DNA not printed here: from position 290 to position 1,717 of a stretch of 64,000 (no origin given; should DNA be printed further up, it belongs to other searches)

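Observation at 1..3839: Overlap-coupled GT-C / WbqC / sulfotransferase / GT2 operon: possible sulfated envelope-glycan modification pathway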

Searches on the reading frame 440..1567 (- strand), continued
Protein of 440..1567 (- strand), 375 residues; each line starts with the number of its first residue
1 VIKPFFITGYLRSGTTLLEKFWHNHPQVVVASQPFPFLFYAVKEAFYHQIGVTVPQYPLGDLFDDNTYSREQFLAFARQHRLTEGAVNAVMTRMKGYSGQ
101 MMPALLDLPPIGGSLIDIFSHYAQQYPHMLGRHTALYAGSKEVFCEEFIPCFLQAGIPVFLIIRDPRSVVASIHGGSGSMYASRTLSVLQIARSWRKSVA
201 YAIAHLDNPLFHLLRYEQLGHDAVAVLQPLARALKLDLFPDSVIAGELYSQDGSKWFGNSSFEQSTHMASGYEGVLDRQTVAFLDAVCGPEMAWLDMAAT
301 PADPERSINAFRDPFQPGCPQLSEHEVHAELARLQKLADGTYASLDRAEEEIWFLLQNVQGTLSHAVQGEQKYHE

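Call 54: search_solved_structures(query=A3, max_evalue=1, show_alignments=2)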
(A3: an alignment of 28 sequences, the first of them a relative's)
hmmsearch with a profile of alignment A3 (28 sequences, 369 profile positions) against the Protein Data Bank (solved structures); distinct sequences matched with E-value up to 1: 26.
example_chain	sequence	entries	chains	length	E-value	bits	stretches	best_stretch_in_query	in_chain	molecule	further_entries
8w5z_A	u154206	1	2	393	5.3e-11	45.4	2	157-345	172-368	Protein-tyrosine sulfotransferase (Fragment)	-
9wwe_A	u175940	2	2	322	5.9e-08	35.4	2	157-250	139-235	Protein-tyrosine sulfotransferase 2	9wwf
3ap1_A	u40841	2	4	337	6.8e-08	35.2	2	157-250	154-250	Protein-tyrosine sulfotransferase 2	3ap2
3ap3_A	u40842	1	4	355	8e-08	35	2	157-250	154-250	Protein-tyrosine sulfotransferase 2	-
9wp1_A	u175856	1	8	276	1.1e-07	34.5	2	4-30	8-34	Protein-tyrosine sulfotransferase 1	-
5wrj_A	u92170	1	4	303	1.5e-07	34.1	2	4-30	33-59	Protein-tyrosine sulfotransferase 1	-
5wri_A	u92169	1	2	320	1.8e-07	33.8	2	4-30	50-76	Protein-tyrosine sulfotransferase 1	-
4gbm_A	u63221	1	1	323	7.8e-05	25.1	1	155-238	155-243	CurM Sulfotransferase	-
4gox_A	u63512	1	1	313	0.00022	23.7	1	153-251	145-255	Polyketide synthase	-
4ifb_A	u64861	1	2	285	0.01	18.1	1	150-242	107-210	Bile salt sulfotransferase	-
1q1z_A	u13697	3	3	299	0.012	17.9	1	148-238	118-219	sulfotransferase family, cytosolic, 2B, member 1 isoform b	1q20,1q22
3f3y_A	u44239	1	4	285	0.014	17.7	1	150-242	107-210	Bile salt sulfotransferase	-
2qp3_A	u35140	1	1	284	0.015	17.7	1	150-242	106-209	Bile salt sulfotransferase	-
1j99_A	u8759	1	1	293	0.015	17.6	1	150-242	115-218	ALCOHOL SULFOTRANSFERASE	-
1efh_A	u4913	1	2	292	0.015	17.6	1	150-242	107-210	HYDROXYSTEROID SULFOTRANSFERASE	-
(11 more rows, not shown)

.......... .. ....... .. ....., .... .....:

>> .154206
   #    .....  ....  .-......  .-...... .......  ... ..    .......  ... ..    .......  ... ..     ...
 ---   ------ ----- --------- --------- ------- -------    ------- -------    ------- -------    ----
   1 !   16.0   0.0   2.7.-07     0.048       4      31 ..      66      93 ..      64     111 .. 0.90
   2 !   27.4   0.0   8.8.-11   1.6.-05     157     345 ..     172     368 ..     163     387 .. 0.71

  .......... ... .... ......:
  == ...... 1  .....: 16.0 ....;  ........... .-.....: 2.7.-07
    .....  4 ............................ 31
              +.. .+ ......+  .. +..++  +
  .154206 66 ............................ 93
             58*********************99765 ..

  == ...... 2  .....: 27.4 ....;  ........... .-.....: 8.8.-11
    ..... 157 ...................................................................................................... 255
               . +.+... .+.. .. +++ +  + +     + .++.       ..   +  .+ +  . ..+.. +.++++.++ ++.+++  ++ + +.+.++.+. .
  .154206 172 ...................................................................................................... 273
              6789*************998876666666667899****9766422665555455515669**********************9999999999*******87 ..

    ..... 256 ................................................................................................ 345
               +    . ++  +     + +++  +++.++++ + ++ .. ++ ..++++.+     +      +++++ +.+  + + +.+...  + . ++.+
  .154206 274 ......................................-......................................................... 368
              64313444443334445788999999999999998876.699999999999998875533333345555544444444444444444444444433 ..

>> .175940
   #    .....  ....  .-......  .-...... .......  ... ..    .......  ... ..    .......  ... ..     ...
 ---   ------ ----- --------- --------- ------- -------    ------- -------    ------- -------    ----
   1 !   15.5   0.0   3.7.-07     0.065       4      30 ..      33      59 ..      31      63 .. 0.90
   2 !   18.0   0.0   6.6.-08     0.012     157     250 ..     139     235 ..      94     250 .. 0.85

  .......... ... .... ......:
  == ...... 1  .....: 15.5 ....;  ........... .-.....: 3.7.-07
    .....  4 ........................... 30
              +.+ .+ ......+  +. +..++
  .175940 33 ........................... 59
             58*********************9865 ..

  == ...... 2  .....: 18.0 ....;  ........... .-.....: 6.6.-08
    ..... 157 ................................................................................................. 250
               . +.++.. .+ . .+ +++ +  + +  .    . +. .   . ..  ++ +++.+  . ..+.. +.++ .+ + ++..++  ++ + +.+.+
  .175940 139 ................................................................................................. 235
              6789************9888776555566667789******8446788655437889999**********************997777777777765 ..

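Call 88: search_solved_structures(query=L001:5985-7007:+, max_evalue=0.01)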
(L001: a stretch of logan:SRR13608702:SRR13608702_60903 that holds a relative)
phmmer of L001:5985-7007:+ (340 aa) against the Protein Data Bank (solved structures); distinct sequences matched with E-value up to 0.01: 6.
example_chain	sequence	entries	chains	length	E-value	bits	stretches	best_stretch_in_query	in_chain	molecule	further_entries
4gbm_A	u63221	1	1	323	1.8e-08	37.4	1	9-224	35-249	CurM Sulfotransferase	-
9wp1_A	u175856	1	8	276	8.5e-07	31.9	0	111-256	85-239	Protein-tyrosine sulfotransferase 1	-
5wrj_A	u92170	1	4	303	1.2e-06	31.4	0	111-256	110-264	Protein-tyrosine sulfotransferase 1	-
4gox_A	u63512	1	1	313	1.4e-06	31.2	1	5-227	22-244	Polyketide synthase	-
5wri_A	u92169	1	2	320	1.5e-06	31.1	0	111-236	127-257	Protein-tyrosine sulfotransferase 1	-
8w5z_A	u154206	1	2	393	3.1e-06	30.1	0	106-287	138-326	Protein-tyrosine sulfotransferase (Fragment)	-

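Call 89: search_protein_representatives(alignment_id=A3)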
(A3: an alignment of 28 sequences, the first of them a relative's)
Query: 28 sequences, 369 profile positions. Proteins with E-value up to 0.001 (for the whole library): 10833; up to 1e-10: 1883; up to 1e-30: 592. The best 150 are listed.
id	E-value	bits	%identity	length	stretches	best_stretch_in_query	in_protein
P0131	1.1e-147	508.4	-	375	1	1-362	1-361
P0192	5.5e-137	473.2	-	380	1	1-366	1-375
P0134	3.4e-136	470.6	-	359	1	5-366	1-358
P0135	1.7e-134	465.0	-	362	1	5-366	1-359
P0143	5.2e-131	453.5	-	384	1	3-367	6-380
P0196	4.6e-127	440.5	-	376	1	3-366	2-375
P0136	2.1e-126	438.3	-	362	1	1-366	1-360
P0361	2.5e-126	438.1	-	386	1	3-366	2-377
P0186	2.5e-123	428.3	-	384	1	4-367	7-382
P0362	1.3e-118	412.7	-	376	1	1-363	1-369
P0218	1.8e-117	409.0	-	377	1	3-365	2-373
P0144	3.9e-117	407.9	-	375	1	3-364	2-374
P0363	6.0e-117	407.3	-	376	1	3-364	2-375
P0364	6.7e-115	400.5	-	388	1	3-366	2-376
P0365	7.0e-115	400.5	-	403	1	4-366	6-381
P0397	1.2e-102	360.2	-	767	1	5-364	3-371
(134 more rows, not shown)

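Call 90: search_protein_families(library=pfam, proteins=[P0397], max_evalue=0.01)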
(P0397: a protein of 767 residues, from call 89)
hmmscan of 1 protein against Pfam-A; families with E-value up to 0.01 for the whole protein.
P0397 (767 aa): 5 families
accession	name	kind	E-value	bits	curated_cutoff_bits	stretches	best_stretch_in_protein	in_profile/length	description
PF13469.12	Sulfotransfer_3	-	1.6e-15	58.4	27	1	4-238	3-213/216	Sulfotransferase family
PF02655.19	ATP-grasp_3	-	1.7e-09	38.4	23.2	1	507-645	30-159/160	ATP-grasp domain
PF00685.33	Sulfotransfer_1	-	5.3e-07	29.7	22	1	2-243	3-187/255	Sulfotransferase domain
PF13535.11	ATP-grasp_4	-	1.8e-06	28.1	27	1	511-647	5-157/160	ATP-grasp domain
PF18130.6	ATPgrasp_N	-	6e-06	27.2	27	1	389-462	2-81/81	ATP-grasp N-terminal domain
